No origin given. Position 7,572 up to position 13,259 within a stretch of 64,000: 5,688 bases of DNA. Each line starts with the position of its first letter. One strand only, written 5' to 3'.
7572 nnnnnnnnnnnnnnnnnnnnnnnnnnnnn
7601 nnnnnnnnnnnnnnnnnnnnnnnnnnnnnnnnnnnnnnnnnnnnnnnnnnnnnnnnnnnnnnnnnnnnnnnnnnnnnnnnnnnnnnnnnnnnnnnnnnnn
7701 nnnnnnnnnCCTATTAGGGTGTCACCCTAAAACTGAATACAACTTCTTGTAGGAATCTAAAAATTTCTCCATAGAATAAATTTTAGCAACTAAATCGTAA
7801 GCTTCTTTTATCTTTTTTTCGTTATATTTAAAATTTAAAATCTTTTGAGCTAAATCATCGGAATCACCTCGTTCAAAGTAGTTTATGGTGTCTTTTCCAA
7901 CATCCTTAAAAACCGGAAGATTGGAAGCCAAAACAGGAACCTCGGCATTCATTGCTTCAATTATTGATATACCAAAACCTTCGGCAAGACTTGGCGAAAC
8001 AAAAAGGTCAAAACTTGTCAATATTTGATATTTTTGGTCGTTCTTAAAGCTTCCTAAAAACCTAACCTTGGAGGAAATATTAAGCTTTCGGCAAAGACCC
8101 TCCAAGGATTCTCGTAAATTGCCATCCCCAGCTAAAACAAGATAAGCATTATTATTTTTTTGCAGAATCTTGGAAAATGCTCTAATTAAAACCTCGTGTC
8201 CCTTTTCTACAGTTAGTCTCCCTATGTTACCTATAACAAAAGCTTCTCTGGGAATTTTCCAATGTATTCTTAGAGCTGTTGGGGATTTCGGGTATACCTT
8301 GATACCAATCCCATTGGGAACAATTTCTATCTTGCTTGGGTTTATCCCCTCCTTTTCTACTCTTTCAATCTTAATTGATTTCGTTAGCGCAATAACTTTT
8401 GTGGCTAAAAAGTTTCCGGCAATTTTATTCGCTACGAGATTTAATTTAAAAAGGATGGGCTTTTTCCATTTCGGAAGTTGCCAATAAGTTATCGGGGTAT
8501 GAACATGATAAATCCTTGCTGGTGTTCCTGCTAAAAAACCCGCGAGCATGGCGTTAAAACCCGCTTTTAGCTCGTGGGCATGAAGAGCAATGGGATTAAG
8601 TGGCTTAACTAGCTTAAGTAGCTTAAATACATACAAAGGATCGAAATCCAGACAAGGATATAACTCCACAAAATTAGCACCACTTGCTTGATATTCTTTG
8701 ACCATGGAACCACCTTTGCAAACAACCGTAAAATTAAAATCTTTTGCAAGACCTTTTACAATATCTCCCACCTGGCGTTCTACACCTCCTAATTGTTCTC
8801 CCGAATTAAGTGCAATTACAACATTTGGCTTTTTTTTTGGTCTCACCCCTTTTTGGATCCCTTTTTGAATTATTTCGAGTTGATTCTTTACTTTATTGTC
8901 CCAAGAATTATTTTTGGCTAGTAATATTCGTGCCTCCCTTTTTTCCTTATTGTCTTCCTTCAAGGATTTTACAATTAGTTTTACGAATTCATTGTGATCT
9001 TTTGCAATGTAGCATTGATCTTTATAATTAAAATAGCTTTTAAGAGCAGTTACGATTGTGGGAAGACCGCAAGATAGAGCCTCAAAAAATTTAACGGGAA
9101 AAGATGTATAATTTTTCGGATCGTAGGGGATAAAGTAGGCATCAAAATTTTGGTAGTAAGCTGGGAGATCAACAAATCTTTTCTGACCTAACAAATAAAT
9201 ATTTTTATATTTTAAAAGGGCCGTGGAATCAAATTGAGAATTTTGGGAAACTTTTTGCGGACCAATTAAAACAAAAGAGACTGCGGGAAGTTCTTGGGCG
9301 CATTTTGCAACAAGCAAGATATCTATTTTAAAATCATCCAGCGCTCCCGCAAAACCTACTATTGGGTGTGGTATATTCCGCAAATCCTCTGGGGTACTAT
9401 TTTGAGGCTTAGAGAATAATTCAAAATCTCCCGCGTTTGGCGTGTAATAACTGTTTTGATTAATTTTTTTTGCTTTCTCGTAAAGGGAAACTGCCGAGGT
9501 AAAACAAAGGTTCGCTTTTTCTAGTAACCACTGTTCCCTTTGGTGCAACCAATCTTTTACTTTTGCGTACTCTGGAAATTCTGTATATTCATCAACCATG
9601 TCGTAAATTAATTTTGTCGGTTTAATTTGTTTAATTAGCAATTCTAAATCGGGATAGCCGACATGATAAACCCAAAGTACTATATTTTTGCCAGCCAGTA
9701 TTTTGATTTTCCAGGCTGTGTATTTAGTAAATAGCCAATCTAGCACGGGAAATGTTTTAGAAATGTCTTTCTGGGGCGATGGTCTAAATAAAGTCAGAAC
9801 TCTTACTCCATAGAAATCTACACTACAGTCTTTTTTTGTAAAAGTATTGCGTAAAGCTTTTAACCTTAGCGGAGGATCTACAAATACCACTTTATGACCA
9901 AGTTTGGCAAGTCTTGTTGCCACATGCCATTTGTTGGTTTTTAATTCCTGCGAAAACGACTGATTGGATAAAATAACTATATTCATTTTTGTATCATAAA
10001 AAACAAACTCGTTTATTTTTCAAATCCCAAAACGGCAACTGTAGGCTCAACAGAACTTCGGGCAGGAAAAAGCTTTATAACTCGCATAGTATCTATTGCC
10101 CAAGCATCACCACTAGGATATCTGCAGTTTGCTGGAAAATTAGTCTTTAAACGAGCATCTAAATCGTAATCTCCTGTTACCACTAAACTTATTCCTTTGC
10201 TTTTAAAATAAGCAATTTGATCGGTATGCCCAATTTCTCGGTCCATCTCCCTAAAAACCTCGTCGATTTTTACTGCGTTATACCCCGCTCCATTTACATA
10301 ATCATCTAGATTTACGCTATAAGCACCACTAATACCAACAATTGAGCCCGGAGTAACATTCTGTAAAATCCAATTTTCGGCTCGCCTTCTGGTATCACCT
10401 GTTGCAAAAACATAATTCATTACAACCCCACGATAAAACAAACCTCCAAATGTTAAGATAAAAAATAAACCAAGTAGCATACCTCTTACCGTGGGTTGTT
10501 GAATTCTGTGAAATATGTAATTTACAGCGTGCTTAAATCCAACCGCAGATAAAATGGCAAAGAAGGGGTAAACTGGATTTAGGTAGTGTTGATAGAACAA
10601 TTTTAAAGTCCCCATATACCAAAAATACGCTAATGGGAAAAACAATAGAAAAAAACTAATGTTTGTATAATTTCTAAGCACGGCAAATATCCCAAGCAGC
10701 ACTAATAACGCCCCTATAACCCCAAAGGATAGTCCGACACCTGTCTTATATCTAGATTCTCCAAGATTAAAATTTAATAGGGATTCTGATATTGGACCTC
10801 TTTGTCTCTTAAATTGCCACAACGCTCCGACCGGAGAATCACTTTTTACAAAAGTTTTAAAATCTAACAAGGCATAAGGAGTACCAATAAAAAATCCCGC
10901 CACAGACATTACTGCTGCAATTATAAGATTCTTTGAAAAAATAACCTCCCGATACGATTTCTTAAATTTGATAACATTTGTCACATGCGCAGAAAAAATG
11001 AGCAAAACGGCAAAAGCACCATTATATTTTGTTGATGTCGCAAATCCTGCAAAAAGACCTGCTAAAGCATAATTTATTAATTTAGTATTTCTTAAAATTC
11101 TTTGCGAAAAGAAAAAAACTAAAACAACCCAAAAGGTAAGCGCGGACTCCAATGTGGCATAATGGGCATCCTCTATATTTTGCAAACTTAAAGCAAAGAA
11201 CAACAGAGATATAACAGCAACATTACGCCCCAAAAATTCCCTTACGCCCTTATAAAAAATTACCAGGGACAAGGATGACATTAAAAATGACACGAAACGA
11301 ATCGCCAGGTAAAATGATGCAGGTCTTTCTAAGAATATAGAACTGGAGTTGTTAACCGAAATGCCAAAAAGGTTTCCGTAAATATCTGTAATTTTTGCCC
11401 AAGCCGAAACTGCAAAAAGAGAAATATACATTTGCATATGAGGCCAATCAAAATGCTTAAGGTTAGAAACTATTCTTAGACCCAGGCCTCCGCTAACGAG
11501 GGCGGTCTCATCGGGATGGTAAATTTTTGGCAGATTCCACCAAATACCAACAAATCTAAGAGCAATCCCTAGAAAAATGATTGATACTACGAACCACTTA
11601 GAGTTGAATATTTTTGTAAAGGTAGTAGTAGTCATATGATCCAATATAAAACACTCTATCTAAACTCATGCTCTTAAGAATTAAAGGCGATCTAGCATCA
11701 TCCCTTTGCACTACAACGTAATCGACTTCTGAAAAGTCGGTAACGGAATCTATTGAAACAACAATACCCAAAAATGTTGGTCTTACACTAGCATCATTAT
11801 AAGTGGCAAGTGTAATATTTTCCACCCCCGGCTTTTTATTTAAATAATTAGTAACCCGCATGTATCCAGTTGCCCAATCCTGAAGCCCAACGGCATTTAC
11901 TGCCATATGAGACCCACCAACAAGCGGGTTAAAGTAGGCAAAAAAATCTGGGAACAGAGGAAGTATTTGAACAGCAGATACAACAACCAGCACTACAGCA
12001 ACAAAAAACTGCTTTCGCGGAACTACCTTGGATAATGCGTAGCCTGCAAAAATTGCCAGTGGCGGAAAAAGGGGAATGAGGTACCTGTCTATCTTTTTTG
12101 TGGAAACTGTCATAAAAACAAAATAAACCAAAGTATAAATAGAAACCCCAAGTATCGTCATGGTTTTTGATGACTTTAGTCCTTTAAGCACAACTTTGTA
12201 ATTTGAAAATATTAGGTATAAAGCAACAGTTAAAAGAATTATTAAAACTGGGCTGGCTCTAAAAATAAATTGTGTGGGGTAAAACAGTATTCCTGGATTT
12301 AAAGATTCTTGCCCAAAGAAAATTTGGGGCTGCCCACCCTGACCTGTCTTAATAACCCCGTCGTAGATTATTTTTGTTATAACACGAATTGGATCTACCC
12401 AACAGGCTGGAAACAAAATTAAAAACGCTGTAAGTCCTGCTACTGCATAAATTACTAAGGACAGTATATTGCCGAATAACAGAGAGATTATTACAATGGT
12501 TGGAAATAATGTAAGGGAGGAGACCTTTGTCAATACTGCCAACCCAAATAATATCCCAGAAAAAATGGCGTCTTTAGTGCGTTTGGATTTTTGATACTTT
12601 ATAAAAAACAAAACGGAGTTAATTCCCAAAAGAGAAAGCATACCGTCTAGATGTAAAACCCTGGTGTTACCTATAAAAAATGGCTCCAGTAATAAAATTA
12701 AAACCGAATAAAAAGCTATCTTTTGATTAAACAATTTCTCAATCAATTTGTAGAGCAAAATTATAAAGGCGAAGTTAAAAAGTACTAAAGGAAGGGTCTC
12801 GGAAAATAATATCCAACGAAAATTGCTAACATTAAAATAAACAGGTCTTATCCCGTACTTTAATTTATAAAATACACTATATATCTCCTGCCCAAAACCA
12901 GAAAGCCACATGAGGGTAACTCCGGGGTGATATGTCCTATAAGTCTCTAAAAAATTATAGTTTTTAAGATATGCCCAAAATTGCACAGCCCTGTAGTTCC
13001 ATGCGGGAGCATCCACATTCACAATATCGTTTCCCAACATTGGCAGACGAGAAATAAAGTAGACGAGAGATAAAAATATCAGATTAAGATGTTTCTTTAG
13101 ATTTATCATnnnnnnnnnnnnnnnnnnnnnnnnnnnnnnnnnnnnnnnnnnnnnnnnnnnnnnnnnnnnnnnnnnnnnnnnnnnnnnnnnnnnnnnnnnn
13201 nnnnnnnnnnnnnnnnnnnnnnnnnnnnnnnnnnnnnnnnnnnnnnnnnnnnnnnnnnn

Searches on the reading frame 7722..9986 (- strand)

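Call 35: search_protein_families(library=pfam, proteins=[window:7722-9986:-], max_evalue=0.0001)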
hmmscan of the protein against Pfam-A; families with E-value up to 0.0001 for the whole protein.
window:7722-9986:- (754 aa): 6 families
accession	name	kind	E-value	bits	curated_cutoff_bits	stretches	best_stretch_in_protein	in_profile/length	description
PF00534.26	Glycos_transf_1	-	6.1e-44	150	26.4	2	576-725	9-161/172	Glycosyl transferases group 1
PF13692.12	Glyco_trans_1_4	-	9.8e-42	143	27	2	583-718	2-138/142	Glycosyl transferases group 1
PF13439.12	Glyco_transf_4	-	5e-19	69.4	28.5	1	400-560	2-166/170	Glycosyltransferase Family 4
PF13579.12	Glyco_trans_4_4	-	9.2e-11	42.8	29.7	1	400-559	1-158/158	Glycosyl transferase 4-like domain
PF13524.12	Glyco_trans_1_2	-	1.8e-08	34.9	25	1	230-351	9-120/144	Glycosyl transferase-like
PF20706.3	GT4-conflict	-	1.3e-06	28.1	26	1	588-689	203-312/385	Family 4 Glycosyltransferase in conflict systems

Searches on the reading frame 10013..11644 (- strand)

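Call 35: search_protein_families(library=pfam, proteins=[window:10013-11644:-], max_evalue=0.0001)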
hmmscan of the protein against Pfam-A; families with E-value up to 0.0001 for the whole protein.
window:10013-11644:- (543 aa): 2 families
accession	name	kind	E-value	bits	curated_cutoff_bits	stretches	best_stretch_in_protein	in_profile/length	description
PF02366.24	PMT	-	3.4e-11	43.6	22.7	1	111-226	81-202/245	Dolichyl-phosphate-mannose-protein mannosyltransferase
PF13231.12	PMT_2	-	1.9e-10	41.6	26.1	1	113-231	22-142/160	Dolichyl-phosphate-mannose-protein mannosyltransferase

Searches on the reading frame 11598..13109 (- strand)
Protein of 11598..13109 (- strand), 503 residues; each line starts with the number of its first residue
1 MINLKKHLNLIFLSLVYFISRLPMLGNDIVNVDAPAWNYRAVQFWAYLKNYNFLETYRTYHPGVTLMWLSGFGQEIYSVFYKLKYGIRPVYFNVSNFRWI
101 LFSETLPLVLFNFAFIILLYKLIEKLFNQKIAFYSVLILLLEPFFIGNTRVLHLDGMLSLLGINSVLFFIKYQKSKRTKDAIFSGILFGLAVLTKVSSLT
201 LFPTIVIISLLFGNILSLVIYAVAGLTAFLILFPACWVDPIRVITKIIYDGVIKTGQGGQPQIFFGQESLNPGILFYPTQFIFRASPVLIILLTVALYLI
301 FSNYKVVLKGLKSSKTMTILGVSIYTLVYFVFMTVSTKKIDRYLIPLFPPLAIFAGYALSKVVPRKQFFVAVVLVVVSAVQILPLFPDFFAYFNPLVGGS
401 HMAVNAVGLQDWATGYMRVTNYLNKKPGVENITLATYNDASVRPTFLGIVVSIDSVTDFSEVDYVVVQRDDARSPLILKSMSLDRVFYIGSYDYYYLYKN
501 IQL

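Call 35: search_protein_families(library=pfam, proteins=[window:11598-13109:-], max_evalue=0.0001)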
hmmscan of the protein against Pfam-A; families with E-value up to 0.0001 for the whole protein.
window:11598-13109:- (503 aa): 1 family
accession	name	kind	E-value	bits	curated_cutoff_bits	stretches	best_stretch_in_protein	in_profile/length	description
PF13231.12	PMT_2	-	8.3e-13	49.3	26.1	1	105-235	25-157/160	Dolichyl-phosphate-mannose-protein mannosyltransferase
